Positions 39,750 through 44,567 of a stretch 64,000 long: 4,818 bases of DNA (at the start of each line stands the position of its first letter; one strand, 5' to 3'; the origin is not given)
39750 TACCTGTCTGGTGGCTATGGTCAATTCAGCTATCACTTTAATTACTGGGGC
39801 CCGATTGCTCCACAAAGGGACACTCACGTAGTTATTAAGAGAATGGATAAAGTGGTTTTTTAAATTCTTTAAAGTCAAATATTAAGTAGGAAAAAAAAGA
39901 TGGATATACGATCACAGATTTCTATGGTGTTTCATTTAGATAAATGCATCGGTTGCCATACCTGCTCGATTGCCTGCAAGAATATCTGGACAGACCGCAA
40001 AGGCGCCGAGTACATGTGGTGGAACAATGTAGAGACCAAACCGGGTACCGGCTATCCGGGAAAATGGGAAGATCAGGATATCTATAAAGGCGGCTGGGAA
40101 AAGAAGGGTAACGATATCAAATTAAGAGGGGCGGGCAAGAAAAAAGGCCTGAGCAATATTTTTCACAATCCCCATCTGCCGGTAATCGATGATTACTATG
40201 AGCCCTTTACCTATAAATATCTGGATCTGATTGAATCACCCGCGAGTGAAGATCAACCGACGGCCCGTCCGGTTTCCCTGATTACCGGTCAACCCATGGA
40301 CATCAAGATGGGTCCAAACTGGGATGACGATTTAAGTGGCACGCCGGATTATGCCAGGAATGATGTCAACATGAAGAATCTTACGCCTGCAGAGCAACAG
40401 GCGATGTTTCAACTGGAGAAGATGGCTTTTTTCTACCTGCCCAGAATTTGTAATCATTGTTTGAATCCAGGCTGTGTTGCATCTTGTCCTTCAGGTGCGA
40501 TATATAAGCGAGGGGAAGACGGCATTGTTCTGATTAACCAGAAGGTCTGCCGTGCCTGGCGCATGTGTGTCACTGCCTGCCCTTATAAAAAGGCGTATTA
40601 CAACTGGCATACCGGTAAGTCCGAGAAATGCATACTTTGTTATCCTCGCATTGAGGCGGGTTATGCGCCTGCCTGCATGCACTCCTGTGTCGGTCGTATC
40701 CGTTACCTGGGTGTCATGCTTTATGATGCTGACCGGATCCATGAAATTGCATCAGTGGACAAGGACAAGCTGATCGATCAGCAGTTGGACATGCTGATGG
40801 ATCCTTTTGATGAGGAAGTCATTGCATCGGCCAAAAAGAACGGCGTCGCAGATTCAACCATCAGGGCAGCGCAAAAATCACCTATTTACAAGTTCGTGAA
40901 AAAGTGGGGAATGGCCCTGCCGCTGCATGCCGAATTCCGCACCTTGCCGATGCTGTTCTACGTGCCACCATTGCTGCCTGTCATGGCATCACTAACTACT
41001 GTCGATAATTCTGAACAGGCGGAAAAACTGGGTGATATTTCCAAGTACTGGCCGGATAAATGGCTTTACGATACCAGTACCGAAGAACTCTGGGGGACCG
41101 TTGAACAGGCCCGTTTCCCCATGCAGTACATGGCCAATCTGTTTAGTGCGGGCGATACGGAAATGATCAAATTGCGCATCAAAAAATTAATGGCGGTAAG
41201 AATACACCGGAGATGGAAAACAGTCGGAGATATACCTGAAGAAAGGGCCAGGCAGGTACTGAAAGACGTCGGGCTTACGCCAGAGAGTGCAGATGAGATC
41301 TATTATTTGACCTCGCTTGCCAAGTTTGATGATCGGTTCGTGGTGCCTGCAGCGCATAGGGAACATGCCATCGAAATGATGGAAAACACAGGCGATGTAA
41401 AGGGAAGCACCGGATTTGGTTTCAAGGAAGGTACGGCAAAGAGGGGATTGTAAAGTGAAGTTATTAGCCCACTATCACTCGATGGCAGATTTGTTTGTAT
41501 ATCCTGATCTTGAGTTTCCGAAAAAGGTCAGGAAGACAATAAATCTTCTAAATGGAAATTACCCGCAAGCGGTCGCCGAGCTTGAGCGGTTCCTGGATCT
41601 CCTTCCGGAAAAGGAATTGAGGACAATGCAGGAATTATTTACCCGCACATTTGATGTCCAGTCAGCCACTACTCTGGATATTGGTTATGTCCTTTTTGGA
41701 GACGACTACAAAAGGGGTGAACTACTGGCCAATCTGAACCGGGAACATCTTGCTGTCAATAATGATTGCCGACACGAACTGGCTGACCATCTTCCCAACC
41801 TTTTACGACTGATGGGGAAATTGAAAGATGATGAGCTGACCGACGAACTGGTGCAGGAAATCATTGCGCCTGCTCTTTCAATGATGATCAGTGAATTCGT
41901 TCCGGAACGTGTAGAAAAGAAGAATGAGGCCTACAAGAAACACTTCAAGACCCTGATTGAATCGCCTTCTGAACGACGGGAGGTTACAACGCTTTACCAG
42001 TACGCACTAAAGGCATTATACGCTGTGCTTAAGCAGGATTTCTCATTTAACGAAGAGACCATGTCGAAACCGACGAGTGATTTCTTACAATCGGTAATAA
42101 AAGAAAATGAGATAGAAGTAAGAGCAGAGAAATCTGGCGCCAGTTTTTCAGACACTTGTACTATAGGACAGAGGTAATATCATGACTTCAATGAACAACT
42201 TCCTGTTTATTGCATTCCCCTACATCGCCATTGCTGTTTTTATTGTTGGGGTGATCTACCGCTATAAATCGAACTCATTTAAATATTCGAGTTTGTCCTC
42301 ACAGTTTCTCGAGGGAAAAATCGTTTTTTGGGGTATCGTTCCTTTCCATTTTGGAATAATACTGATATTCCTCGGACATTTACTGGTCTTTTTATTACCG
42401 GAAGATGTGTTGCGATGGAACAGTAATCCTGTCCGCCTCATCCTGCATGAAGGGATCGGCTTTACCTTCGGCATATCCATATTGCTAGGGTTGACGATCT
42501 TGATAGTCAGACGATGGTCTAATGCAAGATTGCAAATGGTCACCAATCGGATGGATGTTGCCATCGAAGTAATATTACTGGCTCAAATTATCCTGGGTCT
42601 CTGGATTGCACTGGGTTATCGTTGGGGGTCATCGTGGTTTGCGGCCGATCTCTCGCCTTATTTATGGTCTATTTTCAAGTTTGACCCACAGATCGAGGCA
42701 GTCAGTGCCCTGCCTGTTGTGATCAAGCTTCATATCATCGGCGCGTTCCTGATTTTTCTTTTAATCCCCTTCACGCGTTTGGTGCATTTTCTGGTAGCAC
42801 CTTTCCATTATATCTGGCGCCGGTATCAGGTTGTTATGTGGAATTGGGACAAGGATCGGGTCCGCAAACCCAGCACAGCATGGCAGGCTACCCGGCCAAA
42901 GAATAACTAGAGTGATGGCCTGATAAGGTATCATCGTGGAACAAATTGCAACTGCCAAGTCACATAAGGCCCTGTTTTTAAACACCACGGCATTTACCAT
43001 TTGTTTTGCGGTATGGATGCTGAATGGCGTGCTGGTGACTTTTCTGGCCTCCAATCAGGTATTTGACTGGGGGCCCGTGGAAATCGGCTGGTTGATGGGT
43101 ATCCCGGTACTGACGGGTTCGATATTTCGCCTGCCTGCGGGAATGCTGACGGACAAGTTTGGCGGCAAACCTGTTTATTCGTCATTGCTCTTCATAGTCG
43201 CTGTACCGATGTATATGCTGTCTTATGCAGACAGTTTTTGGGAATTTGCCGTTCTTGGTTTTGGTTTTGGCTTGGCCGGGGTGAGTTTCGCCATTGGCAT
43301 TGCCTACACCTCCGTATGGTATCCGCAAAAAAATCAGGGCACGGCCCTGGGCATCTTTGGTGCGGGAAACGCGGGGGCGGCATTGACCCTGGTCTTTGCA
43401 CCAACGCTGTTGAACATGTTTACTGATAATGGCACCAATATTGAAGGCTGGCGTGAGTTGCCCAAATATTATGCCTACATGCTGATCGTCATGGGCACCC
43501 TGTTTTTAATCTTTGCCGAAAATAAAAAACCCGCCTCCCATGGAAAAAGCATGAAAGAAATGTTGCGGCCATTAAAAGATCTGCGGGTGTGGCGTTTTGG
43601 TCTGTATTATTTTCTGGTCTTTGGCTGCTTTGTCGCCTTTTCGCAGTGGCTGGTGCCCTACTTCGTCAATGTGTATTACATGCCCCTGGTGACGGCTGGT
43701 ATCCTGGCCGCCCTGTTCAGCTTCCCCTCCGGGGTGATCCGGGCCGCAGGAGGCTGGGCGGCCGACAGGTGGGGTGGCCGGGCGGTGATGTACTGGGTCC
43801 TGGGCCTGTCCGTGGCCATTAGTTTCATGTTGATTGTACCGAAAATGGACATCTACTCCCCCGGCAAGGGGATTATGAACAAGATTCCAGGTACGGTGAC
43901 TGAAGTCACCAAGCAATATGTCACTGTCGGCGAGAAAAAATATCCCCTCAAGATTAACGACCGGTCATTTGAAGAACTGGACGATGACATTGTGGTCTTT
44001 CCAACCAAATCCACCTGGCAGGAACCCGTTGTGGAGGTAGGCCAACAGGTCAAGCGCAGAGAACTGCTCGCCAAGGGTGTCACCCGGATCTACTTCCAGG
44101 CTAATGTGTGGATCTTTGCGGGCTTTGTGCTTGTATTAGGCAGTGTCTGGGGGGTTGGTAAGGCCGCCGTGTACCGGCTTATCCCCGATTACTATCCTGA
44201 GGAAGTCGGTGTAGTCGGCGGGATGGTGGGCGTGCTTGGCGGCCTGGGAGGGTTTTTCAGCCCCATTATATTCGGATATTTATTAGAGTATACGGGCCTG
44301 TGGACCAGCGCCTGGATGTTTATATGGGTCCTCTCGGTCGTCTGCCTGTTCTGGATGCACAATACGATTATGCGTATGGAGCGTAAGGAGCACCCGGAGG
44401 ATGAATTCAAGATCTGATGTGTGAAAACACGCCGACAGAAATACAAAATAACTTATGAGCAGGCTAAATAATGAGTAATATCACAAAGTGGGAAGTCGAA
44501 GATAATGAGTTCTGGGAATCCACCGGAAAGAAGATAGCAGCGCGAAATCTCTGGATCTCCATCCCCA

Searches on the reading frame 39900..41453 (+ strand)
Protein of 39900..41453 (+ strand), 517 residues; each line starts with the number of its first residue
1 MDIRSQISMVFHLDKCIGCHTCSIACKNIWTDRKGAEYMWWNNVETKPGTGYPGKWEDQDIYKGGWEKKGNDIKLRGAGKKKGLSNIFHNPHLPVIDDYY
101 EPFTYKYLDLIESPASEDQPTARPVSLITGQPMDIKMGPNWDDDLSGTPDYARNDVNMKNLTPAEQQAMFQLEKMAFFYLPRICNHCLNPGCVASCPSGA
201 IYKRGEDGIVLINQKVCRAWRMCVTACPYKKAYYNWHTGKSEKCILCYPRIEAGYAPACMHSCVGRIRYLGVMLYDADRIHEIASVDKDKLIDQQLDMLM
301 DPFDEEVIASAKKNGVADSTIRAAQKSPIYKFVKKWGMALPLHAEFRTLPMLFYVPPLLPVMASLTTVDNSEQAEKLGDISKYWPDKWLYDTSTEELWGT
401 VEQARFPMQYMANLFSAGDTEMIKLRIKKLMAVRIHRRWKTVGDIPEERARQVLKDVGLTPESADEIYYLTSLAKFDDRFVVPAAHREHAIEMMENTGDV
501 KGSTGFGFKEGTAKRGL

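Call 6: search_protein_families(library=pfam, proteins=[window:39900-41453:+], max_evalue=0.001)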
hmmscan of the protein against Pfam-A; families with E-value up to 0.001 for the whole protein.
window:39900-41453:+ (517 aa): 8 families
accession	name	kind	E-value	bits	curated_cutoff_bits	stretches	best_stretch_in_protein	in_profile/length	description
PF13247.11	Fer4_11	-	5.3e-36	123.3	26.2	1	176-272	2-99/100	4Fe-4S dicluster domain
PF14711.11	Nitr_red_bet_C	-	1e-14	54.4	27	1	392-460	15-80/81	Respiratory nitrate reductase beta C-terminal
PF13237.11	Fer4_10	-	2.1e-11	44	25.5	1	181-228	6-53/53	4Fe-4S dicluster domain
PF12838.12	Fer4_7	-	4.3e-08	33.9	27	1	184-230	2-51/52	4Fe-4S dicluster domain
PF00037.32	Fer4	-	0.00018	21.6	21.1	0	10-26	2-18/24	4Fe-4S binding domain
PF13187.11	Fer4_9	-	0.00032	21.1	27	0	184-230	2-50/52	4Fe-4S dicluster domain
PF12797.12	Fer4_2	-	0.00033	20.9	24.5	1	9-27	3-21/22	4Fe-4S binding domain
PF12837.12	Fer4_6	-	0.00039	20.7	25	0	183-201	8-24/24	4Fe-4S binding domain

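Call 35: search_protein_families(library=ncbifam, proteins=[window:39900-41453:+], max_evalue=0.00001)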
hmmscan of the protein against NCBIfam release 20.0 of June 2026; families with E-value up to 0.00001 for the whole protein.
window:39900-41453:+ (517 aa): 18 families
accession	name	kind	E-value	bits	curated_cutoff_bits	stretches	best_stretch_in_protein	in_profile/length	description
TIGR01660.1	narH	equivalog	1.5e-196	653.6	524.05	1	1-512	1-483/492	nitrate reductase subunit beta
TIGR03478.1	DMSO_red_II_bet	subfamily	6.5e-86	288.2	480.7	3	170-283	117-230/321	DMSO reductase family type II enzyme, iron-sulfur subunit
NF042979.1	EthbenzDh_ebdB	equivalog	7.5e-67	225.7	740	2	5-284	19-253/354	ethylbenzene dehydrogenase subunit beta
NF011569.0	PRK14993.1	equivalog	2.7e-31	108.9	416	1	174-290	90-205/244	tetrathionate reductase subunit TtrB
TIGR02951.1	DMSO_dmsB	equivalog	3e-30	105.4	214.1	1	173-269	53-149/161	DMSO/selenate family reductase complex B subunit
NF045797.1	DsrO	equivalog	5.5e-25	88.2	200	1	152-267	74-197/235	sulfate reduction electron transfer complex DsrMKJOP subunit DsrO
NF008134.0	PRK10882.1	equivalog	3e-23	82.4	263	1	169-264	98-199/329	hydrogenase 2 operon protein HybA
NF041715.1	arsenate_red_ArrB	equivalog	8.7e-22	77.8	450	1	171-236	44-108/233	arsenate respiratory reductase iron-sulfur subunit ArrB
TIGR03149.1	cyt_nit_nrfC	equivalog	1.7e-20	73.4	377.6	1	176-274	86-185/225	cytochrome c nitrite reductase Fe-S protein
NF045715.1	sulf_resp_HmcB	equivalog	2.7e-18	66.1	420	1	179-264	102-189/307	sulfate respiration complex iron-sulfur protein HmcB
TIGR01582.1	FDH-beta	equivalog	2.1e-17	63.1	334.7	1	171-267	80-176/283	formate dehydrogenase subunit beta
NF041782.1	mnquin_red_QrcC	equivalog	1.2e-13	51.3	400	1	175-239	56-123/239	menaquinone reductase iron-sulfur cluster-binding subunit QrcC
NF007382.0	PRK09898.1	equivalog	2.5e-13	50.1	213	1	177-250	116-189/208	ferredoxin-like protein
NF045766.1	PhenlGlyoxDHPadI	equivalog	2.8e-11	42.8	700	1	182-264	53-129/443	NADH-dependent phenylglyoxylate dehydrogenase subunit beta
NF009408.0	PRK12769.1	equivalog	2.4e-09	35.9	1003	1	183-265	55-139/659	formate-dependent uric acid utilization protein AegA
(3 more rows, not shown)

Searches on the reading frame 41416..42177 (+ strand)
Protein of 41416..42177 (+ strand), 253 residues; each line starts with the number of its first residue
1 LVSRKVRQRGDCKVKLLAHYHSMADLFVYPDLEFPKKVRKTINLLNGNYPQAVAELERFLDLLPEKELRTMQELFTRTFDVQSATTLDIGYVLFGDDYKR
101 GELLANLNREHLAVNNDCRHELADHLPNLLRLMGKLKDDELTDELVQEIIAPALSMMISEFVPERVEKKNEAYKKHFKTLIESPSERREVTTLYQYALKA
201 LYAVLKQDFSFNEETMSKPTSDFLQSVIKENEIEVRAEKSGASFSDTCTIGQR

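Call 6: search_protein_families(library=pfam, proteins=[window:41416-42177:+], max_evalue=0.001)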
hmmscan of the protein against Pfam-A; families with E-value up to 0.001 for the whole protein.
window:41416-42177:+ (253 aa): 0 families

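Call 35: search_protein_families(library=ncbifam, proteins=[window:41416-42177:+], max_evalue=0.00001)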
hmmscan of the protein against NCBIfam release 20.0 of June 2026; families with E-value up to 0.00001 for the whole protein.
window:41416-42177:+ (253 aa): 1 family
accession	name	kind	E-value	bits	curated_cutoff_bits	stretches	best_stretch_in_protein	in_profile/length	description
TIGR00684.1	narJ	equivalog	3.8e-10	40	59.35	1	26-159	3-136/152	nitrate reductase molybdenum cofactor assembly chaperone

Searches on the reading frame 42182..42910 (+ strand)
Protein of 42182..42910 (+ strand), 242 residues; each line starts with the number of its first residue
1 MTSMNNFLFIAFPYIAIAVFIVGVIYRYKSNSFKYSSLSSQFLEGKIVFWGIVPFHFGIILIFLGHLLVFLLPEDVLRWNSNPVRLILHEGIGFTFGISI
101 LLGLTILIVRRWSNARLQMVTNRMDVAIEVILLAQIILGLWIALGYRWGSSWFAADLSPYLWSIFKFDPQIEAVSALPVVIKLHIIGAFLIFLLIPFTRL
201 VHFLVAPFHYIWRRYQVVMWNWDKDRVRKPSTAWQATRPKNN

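Call 6: search_protein_families(library=pfam, proteins=[window:42182-42910:+], max_evalue=0.001)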
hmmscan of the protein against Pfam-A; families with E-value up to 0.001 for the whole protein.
window:42182-42910:+ (242 aa): 1 family
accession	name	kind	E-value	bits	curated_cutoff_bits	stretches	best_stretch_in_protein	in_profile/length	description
PF02665.19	Nitrate_red_gam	-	1.4e-63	214.9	22.9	1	5-220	1-216/217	Nitrate reductase gamma subunit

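Call 35: search_protein_families(library=ncbifam, proteins=[window:42182-42910:+], max_evalue=0.00001)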
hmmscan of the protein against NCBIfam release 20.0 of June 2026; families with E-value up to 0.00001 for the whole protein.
window:42182-42910:+ (242 aa): 2 families
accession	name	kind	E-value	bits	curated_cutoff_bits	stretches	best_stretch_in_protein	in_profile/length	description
TIGR00351.1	narI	equivalog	6.9e-36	124.2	105.55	1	3-218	3-221/225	respiratory nitrate reductase subunit gamma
NF045723.1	memb_anch_TmcC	equivalog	8e-07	28.8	240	0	176-209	168-201/218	TmcC family electron transfer complex membrane anchor subunit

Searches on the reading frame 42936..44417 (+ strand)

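Call 6: search_protein_families(library=pfam, proteins=[window:42936-44417:+], max_evalue=0.001)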
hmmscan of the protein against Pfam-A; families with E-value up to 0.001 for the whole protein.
window:42936-44417:+ (493 aa): 1 family
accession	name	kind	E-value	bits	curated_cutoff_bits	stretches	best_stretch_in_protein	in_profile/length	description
PF07690.21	MFS_1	-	1.6e-42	146.1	33.4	2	18-304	4-290/347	Major Facilitator Superfamily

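Call 35: search_protein_families(library=ncbifam, proteins=[window:42936-44417:+], max_evalue=0.00001)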
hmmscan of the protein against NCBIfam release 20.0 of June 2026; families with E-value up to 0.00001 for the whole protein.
window:42936-44417:+ (493 aa): 7 families
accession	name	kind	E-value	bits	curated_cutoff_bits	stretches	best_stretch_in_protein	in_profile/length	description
TIGR00886.1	2A0108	subfamily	1.1e-55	189.2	311.7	1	11-300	1-310/368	NarK family nitrate/nitrite MFS transporter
TIGR00893.1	2A0114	subfamily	2.4e-18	66.3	395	2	49-200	30-175/399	D-galactonate transporter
NF011608.0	PRK15034.1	subfamily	5.3e-18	65.3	836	1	10-286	33-320/462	nitrate/nitrite transporter NarU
TIGR00895.1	2A0115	subfamily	1.3e-11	44.1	418.55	1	15-162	14-168/398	aromatic acid/H+ symport family MFS transporter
TIGR00881.1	2A0104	subfamily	1.5e-08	34.1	407.75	1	49-205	31-181/379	phosphoglycerate transporter protein PgtP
NF049980.1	SfMCT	equivalog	3.4e-07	29.3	320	0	41-301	30-298/378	L-lactate MFS transporter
NF007256.0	PRK09705.1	subfamily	3.6e-06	26.2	312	1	50-263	46-251/393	cyanate transporter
